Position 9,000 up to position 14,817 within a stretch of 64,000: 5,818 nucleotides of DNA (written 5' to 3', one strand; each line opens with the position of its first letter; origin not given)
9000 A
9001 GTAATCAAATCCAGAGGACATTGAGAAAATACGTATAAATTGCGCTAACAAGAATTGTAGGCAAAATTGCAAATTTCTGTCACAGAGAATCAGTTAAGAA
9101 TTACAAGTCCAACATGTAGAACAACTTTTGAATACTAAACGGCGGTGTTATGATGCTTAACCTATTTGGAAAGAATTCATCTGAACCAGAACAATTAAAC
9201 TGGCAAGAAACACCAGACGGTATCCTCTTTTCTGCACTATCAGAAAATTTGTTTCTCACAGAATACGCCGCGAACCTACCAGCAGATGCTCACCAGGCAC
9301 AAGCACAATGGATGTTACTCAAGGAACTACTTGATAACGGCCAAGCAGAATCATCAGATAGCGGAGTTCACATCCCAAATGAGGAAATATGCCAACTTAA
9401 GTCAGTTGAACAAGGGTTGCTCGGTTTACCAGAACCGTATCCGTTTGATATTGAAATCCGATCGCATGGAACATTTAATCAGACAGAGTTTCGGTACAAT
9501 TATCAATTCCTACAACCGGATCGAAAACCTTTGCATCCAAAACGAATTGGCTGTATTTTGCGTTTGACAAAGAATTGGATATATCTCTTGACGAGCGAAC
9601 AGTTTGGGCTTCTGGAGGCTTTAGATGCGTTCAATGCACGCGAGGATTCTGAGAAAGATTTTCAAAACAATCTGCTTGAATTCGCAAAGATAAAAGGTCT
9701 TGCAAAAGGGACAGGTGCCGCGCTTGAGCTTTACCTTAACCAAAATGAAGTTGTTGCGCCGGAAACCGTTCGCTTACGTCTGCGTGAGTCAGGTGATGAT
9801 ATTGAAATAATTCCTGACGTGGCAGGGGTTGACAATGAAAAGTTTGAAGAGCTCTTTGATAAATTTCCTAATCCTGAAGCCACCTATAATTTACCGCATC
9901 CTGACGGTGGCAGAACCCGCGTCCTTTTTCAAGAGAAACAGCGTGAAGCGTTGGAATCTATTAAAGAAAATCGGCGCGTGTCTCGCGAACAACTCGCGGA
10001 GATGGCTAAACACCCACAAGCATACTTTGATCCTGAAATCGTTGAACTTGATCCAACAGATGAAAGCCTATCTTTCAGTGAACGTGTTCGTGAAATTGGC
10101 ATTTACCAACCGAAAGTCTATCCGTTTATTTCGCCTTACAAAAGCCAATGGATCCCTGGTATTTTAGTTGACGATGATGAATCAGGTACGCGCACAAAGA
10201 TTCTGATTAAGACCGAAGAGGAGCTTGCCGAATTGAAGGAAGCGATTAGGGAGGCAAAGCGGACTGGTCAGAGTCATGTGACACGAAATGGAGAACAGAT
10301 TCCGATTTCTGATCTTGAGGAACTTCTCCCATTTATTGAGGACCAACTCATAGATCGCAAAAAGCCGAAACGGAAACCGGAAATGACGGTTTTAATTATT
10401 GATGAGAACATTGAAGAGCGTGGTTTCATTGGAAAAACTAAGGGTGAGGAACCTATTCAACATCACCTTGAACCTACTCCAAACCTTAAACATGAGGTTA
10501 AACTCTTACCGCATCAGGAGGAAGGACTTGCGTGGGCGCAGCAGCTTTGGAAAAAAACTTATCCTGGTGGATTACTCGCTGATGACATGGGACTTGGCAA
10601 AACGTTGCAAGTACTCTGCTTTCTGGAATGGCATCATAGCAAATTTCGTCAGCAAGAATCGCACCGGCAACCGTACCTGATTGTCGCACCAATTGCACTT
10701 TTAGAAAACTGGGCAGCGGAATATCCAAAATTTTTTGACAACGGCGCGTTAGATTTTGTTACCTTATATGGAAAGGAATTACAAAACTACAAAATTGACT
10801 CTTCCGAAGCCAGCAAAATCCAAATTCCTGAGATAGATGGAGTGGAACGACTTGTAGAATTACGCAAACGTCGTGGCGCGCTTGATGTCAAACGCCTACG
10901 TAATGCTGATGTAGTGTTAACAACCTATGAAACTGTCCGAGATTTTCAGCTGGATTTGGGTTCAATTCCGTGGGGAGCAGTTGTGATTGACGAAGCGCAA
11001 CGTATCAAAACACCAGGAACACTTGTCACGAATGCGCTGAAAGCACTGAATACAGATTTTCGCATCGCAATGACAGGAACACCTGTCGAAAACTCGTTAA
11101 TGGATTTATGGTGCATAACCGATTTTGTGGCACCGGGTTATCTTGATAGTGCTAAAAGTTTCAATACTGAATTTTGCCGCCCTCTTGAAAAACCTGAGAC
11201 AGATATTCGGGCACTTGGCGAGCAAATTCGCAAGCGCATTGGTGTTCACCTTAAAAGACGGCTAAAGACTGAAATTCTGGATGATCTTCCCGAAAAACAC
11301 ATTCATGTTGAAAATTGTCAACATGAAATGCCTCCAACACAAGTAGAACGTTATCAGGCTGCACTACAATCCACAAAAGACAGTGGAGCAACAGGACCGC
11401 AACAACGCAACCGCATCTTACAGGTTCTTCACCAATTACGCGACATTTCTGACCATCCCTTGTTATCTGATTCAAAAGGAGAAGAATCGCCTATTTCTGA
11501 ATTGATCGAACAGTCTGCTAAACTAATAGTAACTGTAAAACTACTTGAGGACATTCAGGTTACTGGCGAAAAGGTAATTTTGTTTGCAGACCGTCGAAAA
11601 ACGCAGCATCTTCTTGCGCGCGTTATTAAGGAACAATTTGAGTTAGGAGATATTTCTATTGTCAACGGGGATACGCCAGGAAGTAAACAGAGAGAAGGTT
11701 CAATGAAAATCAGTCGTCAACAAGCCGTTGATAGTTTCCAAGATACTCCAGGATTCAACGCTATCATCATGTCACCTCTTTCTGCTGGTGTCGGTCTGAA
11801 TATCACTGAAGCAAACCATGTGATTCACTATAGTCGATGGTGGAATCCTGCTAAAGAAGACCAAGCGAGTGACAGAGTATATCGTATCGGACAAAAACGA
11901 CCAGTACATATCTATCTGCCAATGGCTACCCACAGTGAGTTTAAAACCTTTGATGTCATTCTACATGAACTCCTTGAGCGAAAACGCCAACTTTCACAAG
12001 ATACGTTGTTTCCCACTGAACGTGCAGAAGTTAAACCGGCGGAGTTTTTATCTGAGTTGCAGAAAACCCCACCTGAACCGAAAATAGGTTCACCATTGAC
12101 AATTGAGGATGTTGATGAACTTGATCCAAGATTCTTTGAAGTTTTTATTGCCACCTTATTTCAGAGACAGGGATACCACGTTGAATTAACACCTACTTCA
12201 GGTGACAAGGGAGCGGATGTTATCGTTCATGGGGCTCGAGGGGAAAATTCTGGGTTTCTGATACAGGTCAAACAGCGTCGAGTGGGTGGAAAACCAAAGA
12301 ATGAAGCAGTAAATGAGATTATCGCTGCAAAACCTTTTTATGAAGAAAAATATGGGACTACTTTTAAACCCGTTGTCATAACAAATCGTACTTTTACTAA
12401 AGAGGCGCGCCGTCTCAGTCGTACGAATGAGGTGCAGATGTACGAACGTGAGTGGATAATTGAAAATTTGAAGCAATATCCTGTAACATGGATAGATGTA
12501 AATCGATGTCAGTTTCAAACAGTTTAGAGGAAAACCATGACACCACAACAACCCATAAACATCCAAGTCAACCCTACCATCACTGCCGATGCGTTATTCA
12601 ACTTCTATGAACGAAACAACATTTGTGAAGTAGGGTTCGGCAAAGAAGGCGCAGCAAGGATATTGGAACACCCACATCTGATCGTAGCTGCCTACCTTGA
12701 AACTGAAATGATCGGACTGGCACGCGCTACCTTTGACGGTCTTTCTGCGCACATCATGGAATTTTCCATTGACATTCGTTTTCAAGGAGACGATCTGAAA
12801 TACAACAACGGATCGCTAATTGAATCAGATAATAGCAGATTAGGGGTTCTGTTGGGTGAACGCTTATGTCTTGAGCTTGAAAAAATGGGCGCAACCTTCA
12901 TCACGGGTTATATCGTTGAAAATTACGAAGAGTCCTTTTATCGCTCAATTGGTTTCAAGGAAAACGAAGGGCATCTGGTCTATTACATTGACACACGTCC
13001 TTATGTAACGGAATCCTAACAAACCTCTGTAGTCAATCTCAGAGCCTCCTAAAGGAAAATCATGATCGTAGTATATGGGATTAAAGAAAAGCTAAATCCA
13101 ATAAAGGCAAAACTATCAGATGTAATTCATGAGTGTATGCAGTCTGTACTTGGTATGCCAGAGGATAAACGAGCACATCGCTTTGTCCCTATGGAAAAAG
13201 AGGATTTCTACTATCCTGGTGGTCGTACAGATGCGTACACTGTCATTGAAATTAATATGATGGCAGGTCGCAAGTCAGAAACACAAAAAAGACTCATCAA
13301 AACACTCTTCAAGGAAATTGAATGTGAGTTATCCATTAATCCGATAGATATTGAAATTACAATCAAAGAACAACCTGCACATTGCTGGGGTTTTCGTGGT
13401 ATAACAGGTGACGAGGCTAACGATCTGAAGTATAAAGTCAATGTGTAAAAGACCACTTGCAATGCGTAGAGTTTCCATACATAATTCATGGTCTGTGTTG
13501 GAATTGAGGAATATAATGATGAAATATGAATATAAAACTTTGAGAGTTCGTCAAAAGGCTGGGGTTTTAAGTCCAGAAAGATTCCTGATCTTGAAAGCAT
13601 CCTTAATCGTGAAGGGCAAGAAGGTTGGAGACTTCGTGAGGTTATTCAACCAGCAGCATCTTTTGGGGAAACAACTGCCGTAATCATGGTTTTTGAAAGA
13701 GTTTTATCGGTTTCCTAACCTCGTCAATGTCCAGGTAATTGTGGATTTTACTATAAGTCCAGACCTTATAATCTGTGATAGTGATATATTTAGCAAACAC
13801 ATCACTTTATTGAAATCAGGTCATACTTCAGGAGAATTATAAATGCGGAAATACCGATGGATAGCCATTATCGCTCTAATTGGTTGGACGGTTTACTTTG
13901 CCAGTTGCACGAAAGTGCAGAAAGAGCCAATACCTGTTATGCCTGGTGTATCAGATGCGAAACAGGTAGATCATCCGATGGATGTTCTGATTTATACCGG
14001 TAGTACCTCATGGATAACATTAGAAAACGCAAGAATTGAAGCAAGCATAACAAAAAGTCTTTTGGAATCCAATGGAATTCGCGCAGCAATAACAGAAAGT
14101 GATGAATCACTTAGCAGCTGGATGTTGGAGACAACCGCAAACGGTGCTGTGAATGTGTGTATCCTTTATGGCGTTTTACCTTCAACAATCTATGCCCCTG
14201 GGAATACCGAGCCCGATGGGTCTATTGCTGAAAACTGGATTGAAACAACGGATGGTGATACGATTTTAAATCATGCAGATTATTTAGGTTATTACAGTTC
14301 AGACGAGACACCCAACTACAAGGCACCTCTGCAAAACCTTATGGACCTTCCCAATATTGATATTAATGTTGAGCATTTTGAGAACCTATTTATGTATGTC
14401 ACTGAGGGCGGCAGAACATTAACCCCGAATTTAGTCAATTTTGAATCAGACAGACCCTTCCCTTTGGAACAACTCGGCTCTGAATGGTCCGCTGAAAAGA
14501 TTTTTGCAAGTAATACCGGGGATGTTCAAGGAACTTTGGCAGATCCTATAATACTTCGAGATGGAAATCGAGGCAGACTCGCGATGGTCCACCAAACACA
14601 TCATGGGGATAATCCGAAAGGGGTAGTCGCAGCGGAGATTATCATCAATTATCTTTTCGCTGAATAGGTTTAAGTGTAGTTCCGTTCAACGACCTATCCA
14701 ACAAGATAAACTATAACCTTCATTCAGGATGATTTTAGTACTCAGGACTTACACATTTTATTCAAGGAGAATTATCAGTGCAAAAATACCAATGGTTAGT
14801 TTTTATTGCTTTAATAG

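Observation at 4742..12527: Complete type I Zorya-like anti-phage operon (zorA-zorB-zorC-zorD)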

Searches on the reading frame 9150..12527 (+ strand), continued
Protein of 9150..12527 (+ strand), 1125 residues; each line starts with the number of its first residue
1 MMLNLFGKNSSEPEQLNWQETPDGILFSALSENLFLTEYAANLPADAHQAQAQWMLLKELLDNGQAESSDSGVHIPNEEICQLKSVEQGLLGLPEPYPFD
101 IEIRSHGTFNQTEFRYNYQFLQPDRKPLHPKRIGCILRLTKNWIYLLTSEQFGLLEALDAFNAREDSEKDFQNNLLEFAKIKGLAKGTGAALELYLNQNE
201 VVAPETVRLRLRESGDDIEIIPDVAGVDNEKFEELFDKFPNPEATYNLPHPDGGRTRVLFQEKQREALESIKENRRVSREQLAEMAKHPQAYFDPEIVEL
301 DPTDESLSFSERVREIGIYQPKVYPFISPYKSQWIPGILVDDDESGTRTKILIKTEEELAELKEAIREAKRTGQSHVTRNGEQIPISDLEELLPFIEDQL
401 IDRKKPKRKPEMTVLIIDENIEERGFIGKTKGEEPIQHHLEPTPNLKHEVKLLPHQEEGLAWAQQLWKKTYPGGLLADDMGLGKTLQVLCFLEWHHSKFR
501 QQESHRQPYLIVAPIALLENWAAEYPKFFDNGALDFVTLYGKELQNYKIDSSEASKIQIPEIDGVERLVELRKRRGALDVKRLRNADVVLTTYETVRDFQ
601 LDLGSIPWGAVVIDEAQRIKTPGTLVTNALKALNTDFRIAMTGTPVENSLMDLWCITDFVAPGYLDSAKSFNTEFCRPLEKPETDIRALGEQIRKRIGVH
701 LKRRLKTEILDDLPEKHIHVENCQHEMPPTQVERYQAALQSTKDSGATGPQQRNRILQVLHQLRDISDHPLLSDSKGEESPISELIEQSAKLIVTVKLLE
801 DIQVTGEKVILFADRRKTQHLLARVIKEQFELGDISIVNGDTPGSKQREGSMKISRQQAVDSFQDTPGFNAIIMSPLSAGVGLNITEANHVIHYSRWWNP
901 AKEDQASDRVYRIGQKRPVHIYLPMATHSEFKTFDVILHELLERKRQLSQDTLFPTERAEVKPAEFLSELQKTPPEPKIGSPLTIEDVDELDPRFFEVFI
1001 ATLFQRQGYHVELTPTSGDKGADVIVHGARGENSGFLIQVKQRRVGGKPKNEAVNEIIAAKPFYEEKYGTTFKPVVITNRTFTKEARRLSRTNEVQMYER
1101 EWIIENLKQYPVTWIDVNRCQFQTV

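Call 49: search_protein_families(library=pfam, proteins=[L029:8457-9989:+, L025:8259-9950:+, L001:5168-5500:+, L006:3194-4174:+, L008:13858-14811:+, L007:3051-4844:+], max_evalue=0.5)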
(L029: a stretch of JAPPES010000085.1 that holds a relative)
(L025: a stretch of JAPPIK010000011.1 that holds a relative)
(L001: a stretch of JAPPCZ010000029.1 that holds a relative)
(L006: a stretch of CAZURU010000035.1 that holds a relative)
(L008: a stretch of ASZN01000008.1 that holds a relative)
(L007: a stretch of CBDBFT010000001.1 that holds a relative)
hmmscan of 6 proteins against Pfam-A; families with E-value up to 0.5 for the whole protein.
L029:8457-9989:+ (510 aa): 4 families
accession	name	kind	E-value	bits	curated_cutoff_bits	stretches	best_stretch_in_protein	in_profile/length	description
PF15611.11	EH_Signature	-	7.4e-36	124.8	27.5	1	78-442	59-423/423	EH_Signature domain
PF01485.27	IBR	-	0.025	15.1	24.3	1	473-508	15-51/65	IBR domain, a half RING-finger domain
PF14803.11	Zn_ribbon_Nudix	-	0.28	11.6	25.6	0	487-507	11-31/34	Nudix N-terminal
PF13717.11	Zn_ribbon_4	-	0.38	11.2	30.3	0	477-508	3-35/36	zinc-ribbon domain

L025:8259-9950:+ (563 aa): 5 families
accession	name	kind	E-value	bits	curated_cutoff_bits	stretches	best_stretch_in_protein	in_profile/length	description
PF15611.11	EH_Signature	-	2e-38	133.2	27.5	1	138-447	103-423/423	EH_Signature domain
PF13646.12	HEAT_2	-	1.2e-09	38.8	27.7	1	479-556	8-87/88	HEAT repeats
PF03130.22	HEAT_PBS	-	0.014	16.3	20.9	0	514-539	1-24/27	PBS lyase HEAT-like repeat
PF02985.28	HEAT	-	0.03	15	23.5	0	500-526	2-28/31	HEAT repeat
PF17948.6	DnaT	-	0.2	11.9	25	1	435-454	44-63/69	DnaT DNA-binding domain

L001:5168-5500:+ (110 aa): 3 families
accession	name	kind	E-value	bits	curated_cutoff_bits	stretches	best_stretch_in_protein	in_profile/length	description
PF18480.7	DUF5615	-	1.1e-07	32.1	23.8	1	3-107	1-107/110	Domain of unknown function (DUF5615)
PF18478.7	PIN_10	-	0.0063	17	26.2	1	3-61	1-64/84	PIN like domain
PF21857.2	DUF6913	-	0.2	11.9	27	0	24-55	78-110/166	Family of unknown function (DUF6913)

L006:3194-4174:+ (326 aa): 3 families
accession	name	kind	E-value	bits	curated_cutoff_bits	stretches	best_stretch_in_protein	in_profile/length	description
PF14088.11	DUF4268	-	7.5e-16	58.9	27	1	174-308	3-138/140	Domain of unknown function (DUF4268)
PF10613.14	Lig_chan-Glu_bd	-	0.018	15.6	30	1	168-232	23-90/115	Ligated ion channel L-glutamate- and glycine-binding site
PF08839.17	CDT1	-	0.15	12.7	22.6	1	139-189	76-132/170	DNA replication factor CDT1 like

L008:13858-14811:+ (317 aa): 1 family
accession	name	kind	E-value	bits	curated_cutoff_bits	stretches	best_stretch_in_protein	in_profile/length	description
PF09811.14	Yae1_N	-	0.097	12.8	27.5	1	229-255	4-30/39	Essential protein Yae1, N terminal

L007:3051-4844:+ (597 aa): 1 family
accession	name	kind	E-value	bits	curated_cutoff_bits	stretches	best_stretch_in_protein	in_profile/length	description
PF03235.19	GmrSD_N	-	2.4e-30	106.6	33.2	1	19-217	4-197/199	GmrSD restriction endonuclease, N-terminal domain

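Call 51: search_protein_families(library=ncbifam, proteins=[window:9150-12527:+, L040:7866-8651:+], max_evalue=0.001)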
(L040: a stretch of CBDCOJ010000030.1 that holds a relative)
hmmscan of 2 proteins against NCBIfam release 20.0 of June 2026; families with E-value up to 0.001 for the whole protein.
window:9150-12527:+ (1125 aa): 8 families
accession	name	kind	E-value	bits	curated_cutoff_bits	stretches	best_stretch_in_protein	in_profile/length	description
NF041790.1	anti-phage_ZorD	equivalog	1.6e-158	529.6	1500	2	308-924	427-1035/1035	type I Zorya anti-phage system protein ZorD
NF058637.1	helic_SCO1167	equivalog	2.3e-78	264.3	1200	2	580-957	557-914/932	SCO1167/SCO6262 family helicase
NF053675.1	pilus_reg_Snf2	equivalog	5.1e-53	180.5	1100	2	585-953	676-1008/1029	pilus expression-regulating Snf2 family helicase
NF038318.1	DISARM_DrmD_b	equivalog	4e-17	61.6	950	2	448-678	26-223/868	DISARM system SNF2-like helicase DrmD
NF042964.1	phospholipD_antiphage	equivalog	7.6e-12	44.4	1100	1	787-921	664-798/895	phospholipase D-like domain-containing anti-phage protein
NF038317.1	DISARM_DrmD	equivalog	7e-11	41.2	610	1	736-950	448-648/1021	DISARM system SNF2-like helicase DrmD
NF003426.0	PRK04914.1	equivalog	1.2e-07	30.4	576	0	449-529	151-223/959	RNA polymerase-associated protein RapA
NF041062.1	DpdE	equivalog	0.00015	19.8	500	0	777-927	507-656/1048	protein DpdE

L040:7866-8651:+ (261 aa): 24 families
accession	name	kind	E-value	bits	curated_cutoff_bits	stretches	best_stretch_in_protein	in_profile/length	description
NF053611.1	YiaD_Gzip_OmpA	equivalog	4.4e-18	65.7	175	1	78-208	86-199/206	YiaD family glycine zipper/OmpA-like lipoprotein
NF041788.1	anti-phage_ZorB1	equivalog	1.9e-15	57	400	1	8-193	10-198/243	type I Zorya anti-phage system protein ZorB1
NF053612.1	anchor_PA1041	equivalog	4.2e-14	53.1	250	1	86-208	121-228/236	PA1041 family peptidoglycan-binding anchor lipoprotein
NF041787.1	anti-phage_ZorB2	equivalog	1.5e-12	48.1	400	1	26-202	1-183/210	type II Zorya anti-phage system protein ZorB2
NF053585.1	OMP_LP_YfiB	equivalog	1.8e-12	47.4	128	1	92-208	54-153/163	outer membrane lipoprotein YfiB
NF045787.1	OmpABordt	equivalog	1.3e-10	41.2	200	1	91-208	82-182/194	outer membrane protein OmpA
NF006547.1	PRK09040.1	equivalog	1.1e-09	38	194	1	20-172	15-165/213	hypothetical protein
TIGR03350.1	type_VI_ompA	equivalog_domain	2.3e-09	37.3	139.8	1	131-208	57-130/137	type VI secretion system protein TssL, long form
TIGR02802.1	Pal_lipo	equivalog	1.5e-08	34.6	125.35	1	132-169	29-66/104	peptidoglycan-associated lipoprotein Pal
NF053613.1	OMP_toxin_LptF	equivalog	2.2e-08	34.1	400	1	94-170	141-208/256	lipotoxin F family OmpA-related lipoprotein LptF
NF006508.0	PRK08944.1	subfamily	4.1e-08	32.8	259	1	53-208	136-280/304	MotB family protein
NF033763.1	exchanger_TraB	exception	9.3e-08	30.5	700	1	131-204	421-486/522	outer membrane exchange protein TraB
NF008071.1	PRK10808.1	equivalog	1.1e-07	31.6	277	1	91-204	228-326/358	porin OmpA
NF045788.1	Omp38Acinit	equivalog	1.3e-07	31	500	1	135-204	273-335/354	outer membrane protein Omp38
NF007804.1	PRK10510.1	equivalog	3.2e-07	30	307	1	95-208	113-209/219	OmpA family lipoprotein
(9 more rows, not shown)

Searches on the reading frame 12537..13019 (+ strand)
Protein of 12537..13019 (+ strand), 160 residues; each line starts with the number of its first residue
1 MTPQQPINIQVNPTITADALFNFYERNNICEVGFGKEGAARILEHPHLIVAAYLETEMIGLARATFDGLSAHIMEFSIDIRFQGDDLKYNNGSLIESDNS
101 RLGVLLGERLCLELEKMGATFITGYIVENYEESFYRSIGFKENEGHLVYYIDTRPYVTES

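Call 3: search_protein_families(library=padloc, proteins=[window:12537-13019:+], max_evalue=0.01)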
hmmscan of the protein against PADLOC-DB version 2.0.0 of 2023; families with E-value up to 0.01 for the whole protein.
window:12537-13019:+ (160 aa): 0 families

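Call 4: search_protein_families(library=pfam, proteins=[window:12537-13019:+], max_evalue=0.01)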
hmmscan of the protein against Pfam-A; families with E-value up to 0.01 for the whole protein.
window:12537-13019:+ (160 aa): 0 families

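Call 45: search_solved_structures(query=window:12537-13016:+, max_evalue=5)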
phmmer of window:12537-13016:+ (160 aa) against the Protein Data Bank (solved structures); distinct sequences matched with E-value up to 5: 0.

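Call 49: search_protein_families(library=pfam, proteins=[window:12537-13019:+], max_evalue=0.5)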
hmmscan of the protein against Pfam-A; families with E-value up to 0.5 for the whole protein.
window:12537-13019:+ (160 aa): 1 family
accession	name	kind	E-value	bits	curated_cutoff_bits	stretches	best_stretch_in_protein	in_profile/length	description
PF19247.4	DUF5895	-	0.17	12.8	25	1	89-153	57-124/153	Family of unknown function (DUF5895)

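Call 51: search_protein_families(library=ncbifam, proteins=[window:12537-13019:+], max_evalue=0.001)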
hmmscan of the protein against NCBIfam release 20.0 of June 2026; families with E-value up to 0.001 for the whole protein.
window:12537-13019:+ (160 aa): 0 families

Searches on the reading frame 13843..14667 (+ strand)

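Call 3: search_protein_families(library=padloc, proteins=[window:13843-14667:+], max_evalue=0.01)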
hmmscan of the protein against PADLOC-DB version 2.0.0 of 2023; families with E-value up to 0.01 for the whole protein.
window:13843-14667:+ (274 aa): 0 families

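Call 4: search_protein_families(library=pfam, proteins=[window:13843-14667:+], max_evalue=0.01)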
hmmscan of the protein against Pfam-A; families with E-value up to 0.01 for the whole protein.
window:13843-14667:+ (274 aa): 0 families

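Call 49: search_protein_families(library=pfam, proteins=[window:13843-14667:+], max_evalue=0.5)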
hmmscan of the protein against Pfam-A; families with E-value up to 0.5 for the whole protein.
window:13843-14667:+ (274 aa): 2 families
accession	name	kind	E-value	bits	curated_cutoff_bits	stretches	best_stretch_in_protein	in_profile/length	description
PF09413.15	DUF2007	-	0.059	14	25.7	1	62-86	8-32/66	Putative prokaryotic signal transducing protein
PF20842.4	Rax2_2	-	0.23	12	27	1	56-143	5-90/146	Rax2 second domain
